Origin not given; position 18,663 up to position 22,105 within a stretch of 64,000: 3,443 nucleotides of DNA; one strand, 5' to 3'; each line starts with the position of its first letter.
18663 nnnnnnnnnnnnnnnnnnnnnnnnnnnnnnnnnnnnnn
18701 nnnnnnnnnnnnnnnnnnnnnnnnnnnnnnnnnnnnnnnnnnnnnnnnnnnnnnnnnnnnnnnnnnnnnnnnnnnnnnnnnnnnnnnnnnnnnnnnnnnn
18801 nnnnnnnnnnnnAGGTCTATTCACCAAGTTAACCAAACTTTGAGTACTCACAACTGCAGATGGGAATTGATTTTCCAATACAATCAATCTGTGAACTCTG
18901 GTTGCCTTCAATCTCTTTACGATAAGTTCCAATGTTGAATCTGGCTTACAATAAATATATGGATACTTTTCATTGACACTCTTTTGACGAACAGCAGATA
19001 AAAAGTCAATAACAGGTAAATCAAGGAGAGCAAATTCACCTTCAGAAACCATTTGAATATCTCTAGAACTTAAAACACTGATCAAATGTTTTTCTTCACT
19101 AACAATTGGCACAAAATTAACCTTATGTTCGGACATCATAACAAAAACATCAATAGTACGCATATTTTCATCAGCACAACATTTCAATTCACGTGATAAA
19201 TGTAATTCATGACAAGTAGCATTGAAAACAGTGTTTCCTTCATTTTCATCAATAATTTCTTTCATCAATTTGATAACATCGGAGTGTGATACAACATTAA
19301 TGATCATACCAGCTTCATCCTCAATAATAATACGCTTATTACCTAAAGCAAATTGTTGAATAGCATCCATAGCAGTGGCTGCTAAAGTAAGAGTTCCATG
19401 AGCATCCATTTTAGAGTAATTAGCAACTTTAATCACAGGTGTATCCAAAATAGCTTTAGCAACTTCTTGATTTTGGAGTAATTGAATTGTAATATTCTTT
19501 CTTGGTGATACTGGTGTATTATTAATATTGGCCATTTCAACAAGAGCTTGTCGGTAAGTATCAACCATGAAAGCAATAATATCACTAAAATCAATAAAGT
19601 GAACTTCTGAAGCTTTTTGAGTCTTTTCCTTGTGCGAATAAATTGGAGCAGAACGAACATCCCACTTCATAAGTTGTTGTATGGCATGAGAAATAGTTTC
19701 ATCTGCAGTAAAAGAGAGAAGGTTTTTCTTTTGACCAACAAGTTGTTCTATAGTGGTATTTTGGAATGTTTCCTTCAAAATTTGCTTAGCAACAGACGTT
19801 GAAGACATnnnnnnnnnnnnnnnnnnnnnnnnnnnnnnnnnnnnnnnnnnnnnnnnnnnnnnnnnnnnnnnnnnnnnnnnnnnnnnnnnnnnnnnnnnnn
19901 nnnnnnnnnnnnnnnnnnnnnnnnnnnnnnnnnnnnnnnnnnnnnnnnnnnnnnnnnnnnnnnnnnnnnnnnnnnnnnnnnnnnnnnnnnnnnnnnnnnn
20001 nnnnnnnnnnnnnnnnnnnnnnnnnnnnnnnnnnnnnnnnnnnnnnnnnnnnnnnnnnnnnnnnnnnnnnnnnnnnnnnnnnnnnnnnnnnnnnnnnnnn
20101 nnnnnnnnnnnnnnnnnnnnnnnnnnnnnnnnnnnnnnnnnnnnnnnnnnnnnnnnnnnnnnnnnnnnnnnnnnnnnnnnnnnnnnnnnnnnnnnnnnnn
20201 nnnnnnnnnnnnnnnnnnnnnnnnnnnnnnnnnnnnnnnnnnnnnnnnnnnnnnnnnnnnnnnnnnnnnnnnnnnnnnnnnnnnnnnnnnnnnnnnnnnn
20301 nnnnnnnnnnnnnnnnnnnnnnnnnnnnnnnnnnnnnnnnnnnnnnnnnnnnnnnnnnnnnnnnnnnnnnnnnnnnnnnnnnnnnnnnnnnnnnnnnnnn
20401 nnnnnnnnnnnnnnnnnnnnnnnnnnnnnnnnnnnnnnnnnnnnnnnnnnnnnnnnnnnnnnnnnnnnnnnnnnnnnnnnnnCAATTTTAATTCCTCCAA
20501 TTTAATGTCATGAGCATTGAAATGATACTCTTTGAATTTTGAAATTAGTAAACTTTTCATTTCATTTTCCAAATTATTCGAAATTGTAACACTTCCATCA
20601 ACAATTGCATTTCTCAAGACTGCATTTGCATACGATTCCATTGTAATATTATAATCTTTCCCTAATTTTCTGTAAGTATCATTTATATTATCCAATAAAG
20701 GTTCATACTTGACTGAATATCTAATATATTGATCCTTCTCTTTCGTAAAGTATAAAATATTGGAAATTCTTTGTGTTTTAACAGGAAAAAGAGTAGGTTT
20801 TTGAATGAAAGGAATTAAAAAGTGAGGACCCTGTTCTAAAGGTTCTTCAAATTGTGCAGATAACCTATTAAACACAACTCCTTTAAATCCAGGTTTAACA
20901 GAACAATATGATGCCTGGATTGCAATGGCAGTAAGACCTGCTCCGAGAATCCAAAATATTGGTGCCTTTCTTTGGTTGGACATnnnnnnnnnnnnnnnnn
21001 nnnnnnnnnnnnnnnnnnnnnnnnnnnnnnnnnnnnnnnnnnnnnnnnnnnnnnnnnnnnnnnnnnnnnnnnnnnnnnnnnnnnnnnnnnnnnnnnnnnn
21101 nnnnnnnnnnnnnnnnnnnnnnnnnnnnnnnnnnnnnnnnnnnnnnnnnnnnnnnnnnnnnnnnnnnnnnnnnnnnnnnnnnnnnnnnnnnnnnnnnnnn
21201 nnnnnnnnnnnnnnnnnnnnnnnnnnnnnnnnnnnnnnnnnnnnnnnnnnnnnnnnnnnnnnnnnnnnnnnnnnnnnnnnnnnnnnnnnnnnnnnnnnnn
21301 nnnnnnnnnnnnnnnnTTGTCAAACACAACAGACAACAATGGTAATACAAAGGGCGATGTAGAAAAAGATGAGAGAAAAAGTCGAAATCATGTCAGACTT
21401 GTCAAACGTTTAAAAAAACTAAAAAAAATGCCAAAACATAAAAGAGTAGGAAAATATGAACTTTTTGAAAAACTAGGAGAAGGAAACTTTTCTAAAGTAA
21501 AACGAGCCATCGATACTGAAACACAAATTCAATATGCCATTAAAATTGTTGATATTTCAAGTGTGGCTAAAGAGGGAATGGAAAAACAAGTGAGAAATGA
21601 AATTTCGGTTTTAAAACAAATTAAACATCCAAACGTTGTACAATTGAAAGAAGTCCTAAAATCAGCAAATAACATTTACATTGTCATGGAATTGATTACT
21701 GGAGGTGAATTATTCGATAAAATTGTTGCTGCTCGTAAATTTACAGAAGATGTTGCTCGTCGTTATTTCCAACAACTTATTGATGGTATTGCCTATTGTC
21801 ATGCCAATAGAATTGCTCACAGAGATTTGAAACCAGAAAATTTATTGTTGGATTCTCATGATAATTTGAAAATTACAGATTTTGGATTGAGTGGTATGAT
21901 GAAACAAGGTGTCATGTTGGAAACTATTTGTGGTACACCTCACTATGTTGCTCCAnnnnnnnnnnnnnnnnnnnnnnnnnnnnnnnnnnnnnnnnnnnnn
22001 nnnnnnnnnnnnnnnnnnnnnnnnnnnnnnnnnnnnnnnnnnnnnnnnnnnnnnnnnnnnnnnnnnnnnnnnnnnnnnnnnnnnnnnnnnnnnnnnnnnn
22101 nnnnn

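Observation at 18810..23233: Genomic clustering of an AMPK/SNF1-like kinase, an Snf4-like 4xCBS protein and a short prohibitin-like SPFH protein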

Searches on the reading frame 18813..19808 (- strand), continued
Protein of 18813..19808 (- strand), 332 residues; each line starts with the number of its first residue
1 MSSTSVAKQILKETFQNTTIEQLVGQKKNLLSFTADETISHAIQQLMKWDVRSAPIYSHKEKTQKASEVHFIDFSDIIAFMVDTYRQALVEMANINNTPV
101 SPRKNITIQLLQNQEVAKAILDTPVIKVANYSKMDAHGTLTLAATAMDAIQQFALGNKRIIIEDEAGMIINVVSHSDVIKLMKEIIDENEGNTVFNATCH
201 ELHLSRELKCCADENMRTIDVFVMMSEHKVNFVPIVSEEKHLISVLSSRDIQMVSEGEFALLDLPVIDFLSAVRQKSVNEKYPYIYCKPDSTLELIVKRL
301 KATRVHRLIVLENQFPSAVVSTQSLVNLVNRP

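Call 52: search_protein_representatives(protein=P0131)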
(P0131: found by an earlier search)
Query: 167 residues. Proteins with E-value up to 0.001 (for the whole library): 179; up to 1e-10: 1; up to 1e-30: 1. The best 150 are listed.
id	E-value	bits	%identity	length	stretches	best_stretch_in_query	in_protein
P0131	3.3e-106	368.6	100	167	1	1-167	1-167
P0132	2.6e-09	53.7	30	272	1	13-162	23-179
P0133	2.9e-09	53.6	29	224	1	10-156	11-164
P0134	5.3e-09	52.7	31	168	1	21-134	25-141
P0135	5.6e-09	52.6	34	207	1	9-110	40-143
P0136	7.1e-09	52.3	37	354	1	14-134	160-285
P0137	1.0e-08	51.8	29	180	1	9-165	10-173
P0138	1.5e-08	51.2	29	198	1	1-161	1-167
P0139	5.5e-08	49.4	30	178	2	12-131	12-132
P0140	6.3e-08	49.2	32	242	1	10-128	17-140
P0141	1.0e-07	48.6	32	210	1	11-128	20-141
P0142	1.0e-07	48.5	26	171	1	10-165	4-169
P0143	1.5e-07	48.0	28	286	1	18-161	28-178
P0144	2.0e-07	47.6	28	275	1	20-164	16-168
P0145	2.3e-07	47.4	32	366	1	13-166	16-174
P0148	3.6e-07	46.7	27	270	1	12-166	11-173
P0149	4.5e-07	46.5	27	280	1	13-166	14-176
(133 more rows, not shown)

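Call 53: list_cluster_members(proteins=[P0132, P0133, P0134, P0136, P0137, P0138, P0143, P0144, P0148, P0149])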
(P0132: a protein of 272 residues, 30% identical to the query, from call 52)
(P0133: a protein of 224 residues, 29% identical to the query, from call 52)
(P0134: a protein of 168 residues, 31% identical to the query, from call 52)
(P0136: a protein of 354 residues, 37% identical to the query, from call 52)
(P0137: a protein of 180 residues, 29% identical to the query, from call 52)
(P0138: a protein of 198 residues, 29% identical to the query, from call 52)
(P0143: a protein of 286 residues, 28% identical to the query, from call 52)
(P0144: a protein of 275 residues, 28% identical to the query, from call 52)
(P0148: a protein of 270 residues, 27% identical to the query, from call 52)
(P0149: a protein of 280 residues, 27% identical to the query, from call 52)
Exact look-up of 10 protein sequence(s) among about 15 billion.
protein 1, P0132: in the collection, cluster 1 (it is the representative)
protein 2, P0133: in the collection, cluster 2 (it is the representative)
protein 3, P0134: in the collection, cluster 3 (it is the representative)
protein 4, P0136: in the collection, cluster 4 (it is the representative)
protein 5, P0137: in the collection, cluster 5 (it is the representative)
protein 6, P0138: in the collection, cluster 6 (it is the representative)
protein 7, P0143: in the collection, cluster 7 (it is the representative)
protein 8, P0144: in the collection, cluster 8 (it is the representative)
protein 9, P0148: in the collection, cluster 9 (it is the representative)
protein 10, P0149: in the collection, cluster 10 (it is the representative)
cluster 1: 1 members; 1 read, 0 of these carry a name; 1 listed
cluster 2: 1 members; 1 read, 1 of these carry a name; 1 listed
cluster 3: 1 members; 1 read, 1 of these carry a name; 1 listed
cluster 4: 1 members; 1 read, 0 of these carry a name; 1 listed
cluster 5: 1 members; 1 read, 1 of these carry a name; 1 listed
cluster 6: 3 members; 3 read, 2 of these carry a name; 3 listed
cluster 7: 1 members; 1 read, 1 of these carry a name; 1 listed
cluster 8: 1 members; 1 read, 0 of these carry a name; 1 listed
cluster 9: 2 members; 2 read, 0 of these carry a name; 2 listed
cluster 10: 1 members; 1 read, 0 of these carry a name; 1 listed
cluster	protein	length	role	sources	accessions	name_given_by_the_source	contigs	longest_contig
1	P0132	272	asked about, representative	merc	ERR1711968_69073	-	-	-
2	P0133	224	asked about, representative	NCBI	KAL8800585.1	MAG: hypothetical protein Q9200_007201 [Gallowayella weberi]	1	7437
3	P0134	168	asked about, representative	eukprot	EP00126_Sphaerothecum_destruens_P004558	Sdes_comp18255_c0_seq1m7879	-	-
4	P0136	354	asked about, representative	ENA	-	-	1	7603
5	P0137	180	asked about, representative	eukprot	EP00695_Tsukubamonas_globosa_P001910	TRINITY_DN2981_c0_g1_i1.p1 TRINITY_DN2981_c0_g1~~TRINITY_DN2981_c0_g1_i1.p1 ORF ...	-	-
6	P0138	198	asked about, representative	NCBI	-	-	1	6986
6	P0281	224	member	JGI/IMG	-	prohibitin 2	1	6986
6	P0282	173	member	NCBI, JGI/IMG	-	prohibitin 2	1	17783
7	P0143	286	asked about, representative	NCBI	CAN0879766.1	Prohibitin-3, mitochondrial [Linum grandiflorum]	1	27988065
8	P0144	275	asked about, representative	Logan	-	-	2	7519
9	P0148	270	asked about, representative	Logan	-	-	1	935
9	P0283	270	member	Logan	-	-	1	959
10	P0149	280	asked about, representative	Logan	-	-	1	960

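Call 54: predict_structure(alignment_id=A1)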
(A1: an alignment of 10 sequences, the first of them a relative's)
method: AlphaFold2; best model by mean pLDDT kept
length: 332 residues; sequences in the alignment: 10
mean_pLDDT: 87.9   pTM: 0.85
mean pLDDT of the five models: 87.9, 87.2, 86.9, 86.5, 86.1
residues with pLDDT >= 90: 202; 70-90: 106; 50-70: 23; < 50: 1
segments of 3 or more residues with pLDDT < 50: none
pLDDT, mean of each block of 10 residues (from residue 1): 83 96 88 93 90 86 81 93 91 66 74 93 93 80 96 89 89 91 92 87 92 95 92 92 90 85 93 72 78 93 88 93 91 74
secondary structure, 60 per line:
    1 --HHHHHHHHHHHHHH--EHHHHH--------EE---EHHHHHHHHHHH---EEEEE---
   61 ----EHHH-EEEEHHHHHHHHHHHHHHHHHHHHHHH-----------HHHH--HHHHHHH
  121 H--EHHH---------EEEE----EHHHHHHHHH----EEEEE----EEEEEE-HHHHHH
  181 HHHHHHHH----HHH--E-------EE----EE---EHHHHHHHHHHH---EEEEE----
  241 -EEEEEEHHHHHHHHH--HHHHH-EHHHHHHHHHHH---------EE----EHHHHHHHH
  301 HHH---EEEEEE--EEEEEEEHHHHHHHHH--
elements in order: H3-16 H20-24 H39-49 E53-57 E70-73 H74-96 H108-111 H114-121 E137-140 H146-154 E159-163 E168-173 H175-188 H218-228 E232-236 E242-247 H248-256 H259-263 H266-276 H293-303 E307-312 E315-321 H322-330

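Call 57: fold_search(model_id=the predicted structure, library=pdb)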
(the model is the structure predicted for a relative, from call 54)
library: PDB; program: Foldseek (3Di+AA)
matches with E <= 10: 500; with E <= 0.001: 249
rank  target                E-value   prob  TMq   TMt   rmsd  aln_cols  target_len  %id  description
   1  6b1u_F                2.6e-20  1.00  0.69  0.76   6.2       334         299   18  Structure of full-length human AMPK (a2b1g1) in complex with a small molecule activator SC4 (released 2018-04-25)
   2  4cff_E                5.5e-20  1.00  0.69  0.75   6.0       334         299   17  Structure of full length human AMPK in complex with a small molecule activator, a thienopyridone derivative (A-769662) (released 2013-12-25)
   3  2ya3_E                9.7e-20  1.00  0.72  0.79   7.1       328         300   18  STRUCTURE OF THE REGULATORY FRAGMENT OF MAMMALIAN AMPK IN COMPLEX WITH COUMARIN ADP (released 2011-03-16)
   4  8bik_F                1.7e-19  1.00  0.69  0.76   6.0       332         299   19  Crystal structure of human AMPK heterotrimer in complex with allosteric activator C455 (released 2024-05-15)
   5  4cfe_E                2.1e-19  1.00  0.70  0.78   4.9       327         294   18  Structure of full length human AMPK in complex with a small molecule activator, a benzimidazole derivative (991) (released 2013-12-25)
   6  4eai_C                2.4e-19  1.00  0.73  0.82   3.9       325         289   18  Co-crystal structure of an AMPK core with AMP (released 2012-06-06)
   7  4cff_F                2.7e-19  1.00  0.71  0.80   4.5       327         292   18  Structure of full length human AMPK in complex with a small molecule activator, a thienopyridone derivative (A-769662) (released 2013-12-25)
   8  4cfe_F                3.0e-19  1.00  0.70  0.79   4.9       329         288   18  Structure of full length human AMPK in complex with a small molecule activator, a benzimidazole derivative (991) (released 2013-12-25)
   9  7myj_E                5.9e-19  1.00  0.69  0.75   6.2       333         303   18  Structure of full length human AMPK (a2b1g1) in complex with a small molecule activator MSG011 (released 2022-06-29)
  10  4zhx_E                6.3e-19  1.00  0.70  0.77   5.1       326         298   18  Novel binding site for allosteric activation of AMPK (released 2016-03-09)
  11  4cfh_E                7.0e-19  1.00  0.69  0.76   5.9       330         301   19  Structure of an active form of mammalian AMPK (released 2013-12-25)
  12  6b1u_E                8.8e-19  1.00  0.68  0.74   6.1       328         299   18  Structure of full-length human AMPK (a2b1g1) in complex with a small molecule activator SC4 (released 2018-04-25)
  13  3tdh_C                1.2e-18  1.00  0.73  0.76   6.3       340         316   16  Structure of the regulatory fragment of sccharomyces cerevisiae AMPK in complex with AMP (released 2011-11-09)
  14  6b2e_C                1.6e-18  1.00  0.72  0.80   4.1       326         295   18  Structure of full length human AMPK (a2b2g1) in complex with a small molecule activator SC4. (released 2018-04-25)
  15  4rer_G                1.6e-18  1.00  0.69  0.76   6.4       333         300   18  Crystal structure of the phosphorylated human alpha1 beta2 gamma1 holo-AMPK complex bound to AMP and cyclodextrin (released 2014-12-10)
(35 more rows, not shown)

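Call 73: predict_structure(protein=P0131)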
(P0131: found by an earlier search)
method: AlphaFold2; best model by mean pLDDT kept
length: 167 residues; sequences in the alignment: 1
mean_pLDDT: 41.8   pTM: 0.37
mean pLDDT of the five models: 41.8, 36.1, 34.8, 33.8, 31.4
residues with pLDDT >= 90: 0; 70-90: 9; 50-70: 45; < 50: 113
segments of 3 or more residues with pLDDT < 50: 1-8, 10-96, 128-131, 155-167
pLDDT, mean of each block of 10 residues (from residue 1): 38 33 30 27 33 30 28 30 29 46 61 65 53 58 70 47 30
secondary structure, 60 per line:
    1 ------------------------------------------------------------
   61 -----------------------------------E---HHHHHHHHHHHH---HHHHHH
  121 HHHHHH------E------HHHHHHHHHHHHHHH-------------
elements in order: H100-111 H115-126 H140-154

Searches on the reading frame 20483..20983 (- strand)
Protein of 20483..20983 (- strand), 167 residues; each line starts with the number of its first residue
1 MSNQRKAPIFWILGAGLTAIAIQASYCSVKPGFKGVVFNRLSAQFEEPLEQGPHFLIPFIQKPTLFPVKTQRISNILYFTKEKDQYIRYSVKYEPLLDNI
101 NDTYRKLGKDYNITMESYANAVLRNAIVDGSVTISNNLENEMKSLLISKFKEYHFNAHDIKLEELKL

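Call 4: search_protein_families(library=pfam, proteins=[window:20483-20983:-], max_evalue=0.01)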
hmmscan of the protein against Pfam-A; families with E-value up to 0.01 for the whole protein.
seq(167 aa): 1 family
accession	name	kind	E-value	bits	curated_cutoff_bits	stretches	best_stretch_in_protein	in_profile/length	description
PF01145.31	Band_7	-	5.3e-11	43.3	23.6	1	28-166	2-146/176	SPFH domain / Band 7 family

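Call 10: search_solved_structures(query=window:20483-20983:-, max_evalue=1, show_alignments=2)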
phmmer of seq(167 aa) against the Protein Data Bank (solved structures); distinct sequences matched with E-value up to 1: 8.
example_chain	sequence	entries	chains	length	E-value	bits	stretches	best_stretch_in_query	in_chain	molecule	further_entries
9urz_B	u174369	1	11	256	3e-12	50.2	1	21-161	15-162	Prohibitin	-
8j4i_A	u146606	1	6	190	2.5e-10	44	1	11-132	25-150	Prohibitin-2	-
8rrh_B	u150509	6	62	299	7.8e-10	42.4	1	11-132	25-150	Prohibitin-2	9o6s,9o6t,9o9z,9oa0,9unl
8rrh_A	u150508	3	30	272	2.1e-08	37.7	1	21-127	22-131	Prohibitin 1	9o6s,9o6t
9o9z_A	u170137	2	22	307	2.6e-08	37.4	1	21-127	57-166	Prohibitin 1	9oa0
9unl_E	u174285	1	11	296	2.7e-08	37.4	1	21-127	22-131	Prohibitin 1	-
9urz_D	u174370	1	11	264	2.2e-07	34.4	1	16-129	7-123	Prohibitin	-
4kh9_A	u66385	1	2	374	0.37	14.2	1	67-147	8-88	hypothetical protein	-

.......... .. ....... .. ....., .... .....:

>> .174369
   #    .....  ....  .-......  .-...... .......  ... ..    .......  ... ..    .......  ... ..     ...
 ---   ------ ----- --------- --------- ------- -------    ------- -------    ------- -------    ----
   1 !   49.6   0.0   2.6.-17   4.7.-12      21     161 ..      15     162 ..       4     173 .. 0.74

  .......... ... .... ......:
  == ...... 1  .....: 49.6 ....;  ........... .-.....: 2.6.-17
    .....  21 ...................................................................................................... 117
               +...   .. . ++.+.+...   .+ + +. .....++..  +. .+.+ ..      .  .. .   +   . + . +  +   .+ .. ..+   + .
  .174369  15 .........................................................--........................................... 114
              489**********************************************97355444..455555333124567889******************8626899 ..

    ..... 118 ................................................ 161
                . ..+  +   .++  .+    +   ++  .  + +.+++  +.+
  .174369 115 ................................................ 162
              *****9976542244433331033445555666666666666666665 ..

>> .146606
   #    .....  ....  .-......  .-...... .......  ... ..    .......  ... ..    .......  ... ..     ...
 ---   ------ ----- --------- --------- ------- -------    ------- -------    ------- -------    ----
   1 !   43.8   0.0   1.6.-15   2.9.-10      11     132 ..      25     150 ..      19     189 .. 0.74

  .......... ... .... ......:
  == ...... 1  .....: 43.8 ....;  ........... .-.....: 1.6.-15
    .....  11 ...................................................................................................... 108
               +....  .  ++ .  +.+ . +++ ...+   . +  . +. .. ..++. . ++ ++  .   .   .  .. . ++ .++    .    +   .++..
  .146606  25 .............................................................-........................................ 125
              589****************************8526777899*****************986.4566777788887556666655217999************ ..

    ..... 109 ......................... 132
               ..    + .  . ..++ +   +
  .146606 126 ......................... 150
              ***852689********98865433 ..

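Call 37: find_homologous_proteins(query=window:20483-20983:-, max_evalue=0.001)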
Query seq(167 aa) (167 aa): 1 proteins with E <= 0.001 among 67 candidates.
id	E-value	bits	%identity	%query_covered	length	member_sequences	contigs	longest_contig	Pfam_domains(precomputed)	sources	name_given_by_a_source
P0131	1.0e-105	369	100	100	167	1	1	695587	PF01145.32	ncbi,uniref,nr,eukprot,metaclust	ncbi:predicted protein [Naegleria gruberi]|uniref:Prohibitin n=1 Tax=Naegleria gruberi TaxID=5762 Re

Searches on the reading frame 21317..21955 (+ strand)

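Call 4: search_protein_families(library=pfam, proteins=[window:21317-21955:+], max_evalue=0.01)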
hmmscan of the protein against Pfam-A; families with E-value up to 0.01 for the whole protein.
seq(213 aa): 5 families
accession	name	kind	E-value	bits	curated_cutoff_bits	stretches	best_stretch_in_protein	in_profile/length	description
PF00069.31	Pkinase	-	6.3e-56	190.1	31.7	1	47-213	1-166/263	Protein kinase domain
PF07714.23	PK_Tyr_Ser-Thr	-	1.2e-28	100.5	23.1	1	49-195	3-152/258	Protein tyrosine and serine/threonine kinase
PF03109.22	ABC1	-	1.7e-06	27.8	22.9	1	91-197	119-219/244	ABC1 atypical kinase-like domain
PF06293.20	Kdo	-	0.0043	17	21.3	1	119-183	91-158/207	Lipopolysaccharide kinase (Kdo/WaaP) family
PF14531.12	Kinase-like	-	0.0057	16.4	25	0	131-190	130-190/289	Kinase-like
